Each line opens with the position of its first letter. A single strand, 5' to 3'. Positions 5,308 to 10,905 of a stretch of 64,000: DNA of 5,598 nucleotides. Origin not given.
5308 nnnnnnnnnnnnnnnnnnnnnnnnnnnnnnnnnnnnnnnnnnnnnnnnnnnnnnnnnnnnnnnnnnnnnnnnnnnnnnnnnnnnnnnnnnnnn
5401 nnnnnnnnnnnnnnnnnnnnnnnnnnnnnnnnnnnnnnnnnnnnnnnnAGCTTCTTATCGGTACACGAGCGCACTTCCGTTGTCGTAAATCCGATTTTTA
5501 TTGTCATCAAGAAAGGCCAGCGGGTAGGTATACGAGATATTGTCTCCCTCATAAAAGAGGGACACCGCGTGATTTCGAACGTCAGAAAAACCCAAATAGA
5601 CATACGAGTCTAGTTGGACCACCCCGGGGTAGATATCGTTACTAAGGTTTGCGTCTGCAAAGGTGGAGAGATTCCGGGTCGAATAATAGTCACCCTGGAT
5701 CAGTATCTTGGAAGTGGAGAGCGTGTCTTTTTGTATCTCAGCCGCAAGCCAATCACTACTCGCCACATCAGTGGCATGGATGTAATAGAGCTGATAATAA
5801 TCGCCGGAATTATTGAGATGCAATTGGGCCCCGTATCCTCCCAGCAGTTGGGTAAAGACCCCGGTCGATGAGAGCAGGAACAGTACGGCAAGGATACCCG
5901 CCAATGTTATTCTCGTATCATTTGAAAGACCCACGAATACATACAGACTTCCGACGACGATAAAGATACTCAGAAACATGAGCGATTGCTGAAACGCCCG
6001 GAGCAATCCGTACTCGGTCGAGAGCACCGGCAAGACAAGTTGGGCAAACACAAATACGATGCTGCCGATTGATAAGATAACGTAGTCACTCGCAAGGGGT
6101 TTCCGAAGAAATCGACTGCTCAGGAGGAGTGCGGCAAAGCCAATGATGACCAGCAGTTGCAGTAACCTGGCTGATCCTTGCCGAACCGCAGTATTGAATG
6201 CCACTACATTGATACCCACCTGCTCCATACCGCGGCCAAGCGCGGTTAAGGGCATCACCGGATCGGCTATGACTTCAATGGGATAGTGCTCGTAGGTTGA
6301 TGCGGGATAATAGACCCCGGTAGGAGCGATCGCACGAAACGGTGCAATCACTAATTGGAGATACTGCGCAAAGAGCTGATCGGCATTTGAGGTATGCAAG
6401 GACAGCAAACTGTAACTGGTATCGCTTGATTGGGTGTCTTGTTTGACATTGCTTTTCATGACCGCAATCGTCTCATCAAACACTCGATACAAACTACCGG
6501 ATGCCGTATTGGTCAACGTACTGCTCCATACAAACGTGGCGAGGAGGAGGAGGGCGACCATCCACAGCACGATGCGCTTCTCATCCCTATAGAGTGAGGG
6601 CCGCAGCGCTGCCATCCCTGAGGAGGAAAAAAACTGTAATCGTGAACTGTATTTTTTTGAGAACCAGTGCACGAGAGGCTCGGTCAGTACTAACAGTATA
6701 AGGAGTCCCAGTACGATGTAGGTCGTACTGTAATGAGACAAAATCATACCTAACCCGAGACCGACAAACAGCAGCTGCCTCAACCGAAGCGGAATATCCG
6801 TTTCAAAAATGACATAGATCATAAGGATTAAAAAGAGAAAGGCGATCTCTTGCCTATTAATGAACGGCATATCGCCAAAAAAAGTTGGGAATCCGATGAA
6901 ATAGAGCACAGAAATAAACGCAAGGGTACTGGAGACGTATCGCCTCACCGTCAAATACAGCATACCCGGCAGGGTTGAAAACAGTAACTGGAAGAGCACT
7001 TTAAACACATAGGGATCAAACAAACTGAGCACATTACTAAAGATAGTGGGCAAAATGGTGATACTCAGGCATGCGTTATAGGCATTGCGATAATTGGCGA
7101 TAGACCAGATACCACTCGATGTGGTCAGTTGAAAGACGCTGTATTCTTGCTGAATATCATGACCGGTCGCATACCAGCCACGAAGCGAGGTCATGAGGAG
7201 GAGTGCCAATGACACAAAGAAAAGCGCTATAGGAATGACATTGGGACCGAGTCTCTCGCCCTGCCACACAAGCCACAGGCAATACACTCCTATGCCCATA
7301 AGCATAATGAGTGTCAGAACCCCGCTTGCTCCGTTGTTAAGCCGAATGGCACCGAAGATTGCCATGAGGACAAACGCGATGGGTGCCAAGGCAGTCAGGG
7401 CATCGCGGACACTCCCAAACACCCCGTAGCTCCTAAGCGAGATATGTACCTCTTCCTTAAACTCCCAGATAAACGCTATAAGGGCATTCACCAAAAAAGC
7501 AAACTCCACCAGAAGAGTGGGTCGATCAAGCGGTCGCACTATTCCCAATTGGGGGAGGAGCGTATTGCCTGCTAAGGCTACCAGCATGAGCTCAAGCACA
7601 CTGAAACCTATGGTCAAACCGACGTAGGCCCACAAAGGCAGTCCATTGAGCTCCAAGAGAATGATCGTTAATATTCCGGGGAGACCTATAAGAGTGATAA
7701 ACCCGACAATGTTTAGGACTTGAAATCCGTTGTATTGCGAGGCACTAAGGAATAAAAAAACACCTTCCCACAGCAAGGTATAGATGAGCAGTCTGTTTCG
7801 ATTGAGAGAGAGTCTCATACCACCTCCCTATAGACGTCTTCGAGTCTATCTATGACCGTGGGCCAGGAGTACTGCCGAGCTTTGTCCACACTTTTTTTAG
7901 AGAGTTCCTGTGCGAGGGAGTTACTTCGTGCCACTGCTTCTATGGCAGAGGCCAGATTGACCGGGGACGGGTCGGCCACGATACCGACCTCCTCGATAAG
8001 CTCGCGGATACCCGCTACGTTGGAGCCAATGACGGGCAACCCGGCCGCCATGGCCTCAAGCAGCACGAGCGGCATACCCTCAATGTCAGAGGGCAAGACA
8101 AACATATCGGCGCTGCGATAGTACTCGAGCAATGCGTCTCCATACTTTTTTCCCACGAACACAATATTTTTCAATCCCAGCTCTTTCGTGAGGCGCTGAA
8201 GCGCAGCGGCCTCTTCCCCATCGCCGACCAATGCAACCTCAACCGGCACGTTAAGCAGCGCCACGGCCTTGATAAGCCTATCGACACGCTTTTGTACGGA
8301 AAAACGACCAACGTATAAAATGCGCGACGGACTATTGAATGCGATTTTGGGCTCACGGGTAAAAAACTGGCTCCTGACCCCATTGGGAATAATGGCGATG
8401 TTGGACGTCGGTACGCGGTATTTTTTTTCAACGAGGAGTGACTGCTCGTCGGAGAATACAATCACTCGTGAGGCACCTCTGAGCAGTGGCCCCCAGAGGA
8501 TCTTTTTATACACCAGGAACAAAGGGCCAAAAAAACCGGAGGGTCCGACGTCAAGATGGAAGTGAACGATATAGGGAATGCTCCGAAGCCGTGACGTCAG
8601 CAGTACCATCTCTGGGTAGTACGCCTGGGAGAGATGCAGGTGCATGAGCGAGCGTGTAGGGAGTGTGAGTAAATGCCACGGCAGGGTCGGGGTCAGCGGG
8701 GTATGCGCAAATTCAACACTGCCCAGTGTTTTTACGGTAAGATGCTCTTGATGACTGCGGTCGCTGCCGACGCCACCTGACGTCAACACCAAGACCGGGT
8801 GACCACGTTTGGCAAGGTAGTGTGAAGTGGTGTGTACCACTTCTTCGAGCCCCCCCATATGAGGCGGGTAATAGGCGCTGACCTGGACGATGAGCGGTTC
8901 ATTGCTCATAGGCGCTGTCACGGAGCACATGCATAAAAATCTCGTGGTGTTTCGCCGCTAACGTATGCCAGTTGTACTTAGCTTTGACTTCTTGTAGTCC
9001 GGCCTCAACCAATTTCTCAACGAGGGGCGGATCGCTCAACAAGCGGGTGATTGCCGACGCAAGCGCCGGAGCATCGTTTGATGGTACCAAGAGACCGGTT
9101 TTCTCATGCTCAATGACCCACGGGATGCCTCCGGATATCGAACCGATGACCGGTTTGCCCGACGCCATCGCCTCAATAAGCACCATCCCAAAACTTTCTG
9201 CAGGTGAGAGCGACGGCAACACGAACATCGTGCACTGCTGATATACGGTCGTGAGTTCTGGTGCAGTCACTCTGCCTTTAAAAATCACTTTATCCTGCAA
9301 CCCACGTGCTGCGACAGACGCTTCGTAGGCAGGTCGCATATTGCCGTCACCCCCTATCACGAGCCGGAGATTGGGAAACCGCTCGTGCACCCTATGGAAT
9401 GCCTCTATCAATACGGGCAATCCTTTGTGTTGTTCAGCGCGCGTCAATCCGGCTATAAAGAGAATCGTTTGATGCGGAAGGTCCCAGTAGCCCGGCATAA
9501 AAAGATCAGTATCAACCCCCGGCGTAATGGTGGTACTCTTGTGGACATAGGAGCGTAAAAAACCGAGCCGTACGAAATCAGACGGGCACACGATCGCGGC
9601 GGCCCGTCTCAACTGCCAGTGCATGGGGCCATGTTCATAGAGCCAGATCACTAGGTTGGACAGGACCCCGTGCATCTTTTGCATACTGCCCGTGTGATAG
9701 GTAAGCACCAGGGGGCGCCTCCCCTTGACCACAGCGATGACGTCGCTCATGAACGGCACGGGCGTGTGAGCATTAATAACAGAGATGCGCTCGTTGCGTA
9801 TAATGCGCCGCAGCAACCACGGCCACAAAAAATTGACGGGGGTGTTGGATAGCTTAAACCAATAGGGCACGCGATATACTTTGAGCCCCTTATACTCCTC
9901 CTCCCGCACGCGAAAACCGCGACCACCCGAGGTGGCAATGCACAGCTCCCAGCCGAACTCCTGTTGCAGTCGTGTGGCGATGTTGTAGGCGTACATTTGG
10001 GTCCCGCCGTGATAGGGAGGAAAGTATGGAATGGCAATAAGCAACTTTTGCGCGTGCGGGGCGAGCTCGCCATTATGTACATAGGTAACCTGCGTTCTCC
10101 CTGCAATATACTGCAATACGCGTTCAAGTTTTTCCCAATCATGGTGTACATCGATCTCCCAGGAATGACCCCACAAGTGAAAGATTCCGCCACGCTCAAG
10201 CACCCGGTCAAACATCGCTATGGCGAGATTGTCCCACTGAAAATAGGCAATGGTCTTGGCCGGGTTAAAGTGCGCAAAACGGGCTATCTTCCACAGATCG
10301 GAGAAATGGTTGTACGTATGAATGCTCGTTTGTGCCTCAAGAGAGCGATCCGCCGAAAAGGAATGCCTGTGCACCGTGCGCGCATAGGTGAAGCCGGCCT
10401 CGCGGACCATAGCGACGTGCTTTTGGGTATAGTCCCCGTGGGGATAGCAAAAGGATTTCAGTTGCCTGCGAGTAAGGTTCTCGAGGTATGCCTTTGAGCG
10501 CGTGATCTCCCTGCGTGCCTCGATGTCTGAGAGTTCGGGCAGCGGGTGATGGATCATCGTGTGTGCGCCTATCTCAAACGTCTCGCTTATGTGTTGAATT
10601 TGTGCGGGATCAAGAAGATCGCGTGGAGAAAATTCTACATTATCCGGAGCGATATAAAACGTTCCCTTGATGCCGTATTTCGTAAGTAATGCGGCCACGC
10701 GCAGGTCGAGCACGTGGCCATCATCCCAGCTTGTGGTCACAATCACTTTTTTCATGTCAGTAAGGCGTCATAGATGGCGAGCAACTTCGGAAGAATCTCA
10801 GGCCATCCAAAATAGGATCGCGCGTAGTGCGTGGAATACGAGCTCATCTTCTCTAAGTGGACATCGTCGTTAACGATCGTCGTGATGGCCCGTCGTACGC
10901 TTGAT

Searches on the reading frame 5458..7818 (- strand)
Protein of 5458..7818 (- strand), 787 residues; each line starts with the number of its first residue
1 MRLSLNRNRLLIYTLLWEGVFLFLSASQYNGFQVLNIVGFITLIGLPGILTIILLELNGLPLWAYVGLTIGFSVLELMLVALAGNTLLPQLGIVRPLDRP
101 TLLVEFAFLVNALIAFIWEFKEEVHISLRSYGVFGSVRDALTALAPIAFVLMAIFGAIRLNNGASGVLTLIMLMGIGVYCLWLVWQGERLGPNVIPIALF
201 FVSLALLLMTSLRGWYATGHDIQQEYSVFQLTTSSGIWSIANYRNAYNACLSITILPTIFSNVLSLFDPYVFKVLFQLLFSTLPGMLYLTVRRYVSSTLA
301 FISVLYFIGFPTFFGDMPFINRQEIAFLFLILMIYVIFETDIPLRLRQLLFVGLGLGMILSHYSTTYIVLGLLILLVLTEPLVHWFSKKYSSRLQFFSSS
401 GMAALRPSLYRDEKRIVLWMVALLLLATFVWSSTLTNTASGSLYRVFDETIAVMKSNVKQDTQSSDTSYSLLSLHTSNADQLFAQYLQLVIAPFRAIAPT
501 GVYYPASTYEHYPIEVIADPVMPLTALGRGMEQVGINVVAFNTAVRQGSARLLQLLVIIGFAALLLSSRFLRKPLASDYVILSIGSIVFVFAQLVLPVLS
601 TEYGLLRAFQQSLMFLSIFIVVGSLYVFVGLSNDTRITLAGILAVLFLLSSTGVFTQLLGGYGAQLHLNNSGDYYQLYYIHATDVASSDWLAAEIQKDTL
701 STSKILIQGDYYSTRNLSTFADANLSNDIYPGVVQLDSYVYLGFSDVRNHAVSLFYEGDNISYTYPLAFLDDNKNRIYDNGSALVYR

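Call 11: search_protein_families(library=pfam, proteins=[window:5458-7818:-], max_evalue=0.001)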
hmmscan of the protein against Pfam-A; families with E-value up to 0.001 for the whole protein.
window:5458-7818:- (787 aa): 2 families
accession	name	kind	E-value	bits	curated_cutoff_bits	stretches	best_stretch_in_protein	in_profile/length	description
PF09971.14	DUF2206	-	1e-18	67.8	35.6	2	551-786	122-368/368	Predicted membrane protein (DUF2206)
PF13231.12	PMT_2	-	1.3e-06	29.1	26.1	1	275-390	27-142/160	Dolichyl-phosphate-mannose-protein mannosyltransferase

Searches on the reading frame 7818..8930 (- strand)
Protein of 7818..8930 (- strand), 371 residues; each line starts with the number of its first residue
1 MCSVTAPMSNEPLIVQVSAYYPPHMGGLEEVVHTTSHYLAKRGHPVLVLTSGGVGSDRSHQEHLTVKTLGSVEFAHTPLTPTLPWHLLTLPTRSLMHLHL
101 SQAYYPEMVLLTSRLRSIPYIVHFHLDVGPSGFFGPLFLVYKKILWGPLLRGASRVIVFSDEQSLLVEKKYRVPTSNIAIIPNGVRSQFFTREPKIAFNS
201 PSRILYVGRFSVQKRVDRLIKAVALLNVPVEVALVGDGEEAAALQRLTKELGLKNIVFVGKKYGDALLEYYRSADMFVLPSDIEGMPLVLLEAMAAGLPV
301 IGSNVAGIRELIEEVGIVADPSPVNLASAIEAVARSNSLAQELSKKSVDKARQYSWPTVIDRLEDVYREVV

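Call 11: search_protein_families(library=pfam, proteins=[window:7818-8930:-], max_evalue=0.001)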
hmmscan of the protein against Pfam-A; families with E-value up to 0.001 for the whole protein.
window:7818-8930:- (371 aa): 6 families
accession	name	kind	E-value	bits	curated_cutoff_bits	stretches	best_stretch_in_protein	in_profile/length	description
PF00534.26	Glycos_transf_1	-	7.2e-34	117.2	26.4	1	198-346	12-168/172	Glycosyl transferases group 1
PF13692.12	Glyco_trans_1_4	-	2.5e-32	112.5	27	1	203-333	3-139/142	Glycosyl transferases group 1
PF13439.12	Glyco_transf_4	-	5.4e-16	59.5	28.5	1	25-186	1-167/170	Glycosyltransferase Family 4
PF13579.12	Glyco_trans_4_4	-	5.2e-14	53.3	29.7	1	26-184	1-158/158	Glycosyl transferase 4-like domain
PF20706.3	GT4-conflict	-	3.4e-10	39.9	26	1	191-318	187-324/385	Family 4 Glycosyltransferase in conflict systems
PF13524.12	Glyco_trans_1_2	-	0.00043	20.7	25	1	231-356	16-135/144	Glycosyl transferase-like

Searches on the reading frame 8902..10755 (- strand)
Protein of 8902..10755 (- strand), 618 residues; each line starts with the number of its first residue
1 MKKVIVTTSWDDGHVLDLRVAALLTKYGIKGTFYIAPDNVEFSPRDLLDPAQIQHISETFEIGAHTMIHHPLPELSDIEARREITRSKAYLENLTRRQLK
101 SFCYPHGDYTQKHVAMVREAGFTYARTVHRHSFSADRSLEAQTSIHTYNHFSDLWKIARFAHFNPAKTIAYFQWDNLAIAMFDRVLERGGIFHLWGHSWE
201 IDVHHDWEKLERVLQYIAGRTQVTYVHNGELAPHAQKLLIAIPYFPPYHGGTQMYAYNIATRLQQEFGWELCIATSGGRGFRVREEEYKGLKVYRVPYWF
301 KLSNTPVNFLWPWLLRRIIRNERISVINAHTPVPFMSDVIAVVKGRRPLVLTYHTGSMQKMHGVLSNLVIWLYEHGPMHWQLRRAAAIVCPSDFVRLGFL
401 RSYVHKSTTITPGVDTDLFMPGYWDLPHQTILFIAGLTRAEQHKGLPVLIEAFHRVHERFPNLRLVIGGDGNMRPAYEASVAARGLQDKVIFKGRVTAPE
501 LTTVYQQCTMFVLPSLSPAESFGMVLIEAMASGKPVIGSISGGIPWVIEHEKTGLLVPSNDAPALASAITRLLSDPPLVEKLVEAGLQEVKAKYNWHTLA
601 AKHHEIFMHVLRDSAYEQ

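Call 11: search_protein_families(library=pfam, proteins=[window:8902-10755:-], max_evalue=0.001)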
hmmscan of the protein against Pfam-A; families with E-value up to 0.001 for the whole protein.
window:8902-10755:- (618 aa): 7 families
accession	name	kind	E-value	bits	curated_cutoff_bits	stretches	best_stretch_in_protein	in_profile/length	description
PF00534.26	Glycos_transf_1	-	8.8e-41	139.7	26.4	1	437-586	21-169/172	Glycosyl transferases group 1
PF13692.12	Glyco_trans_1_4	-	8.7e-38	130.2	27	1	429-575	2-142/142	Glycosyl transferases group 1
PF13439.12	Glyco_transf_4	-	1e-22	81.4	28.5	1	250-417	2-169/170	Glycosyltransferase Family 4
PF01522.26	Polysacc_deac_1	-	4.5e-19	69.1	23.1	1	5-124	8-123/124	Polysaccharide deacetylase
PF13579.12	Glyco_trans_4_4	-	5.3e-15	56.6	29.7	1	250-405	1-148/158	Glycosyl transferase 4-like domain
PF13524.12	Glyco_trans_1_2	-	2.1e-08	34.7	25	1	454-601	7-140/144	Glycosyl transferase-like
PF20706.3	GT4-conflict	-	2.7e-06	27.1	26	1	406-601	173-383/385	Family 4 Glycosyltransferase in conflict systems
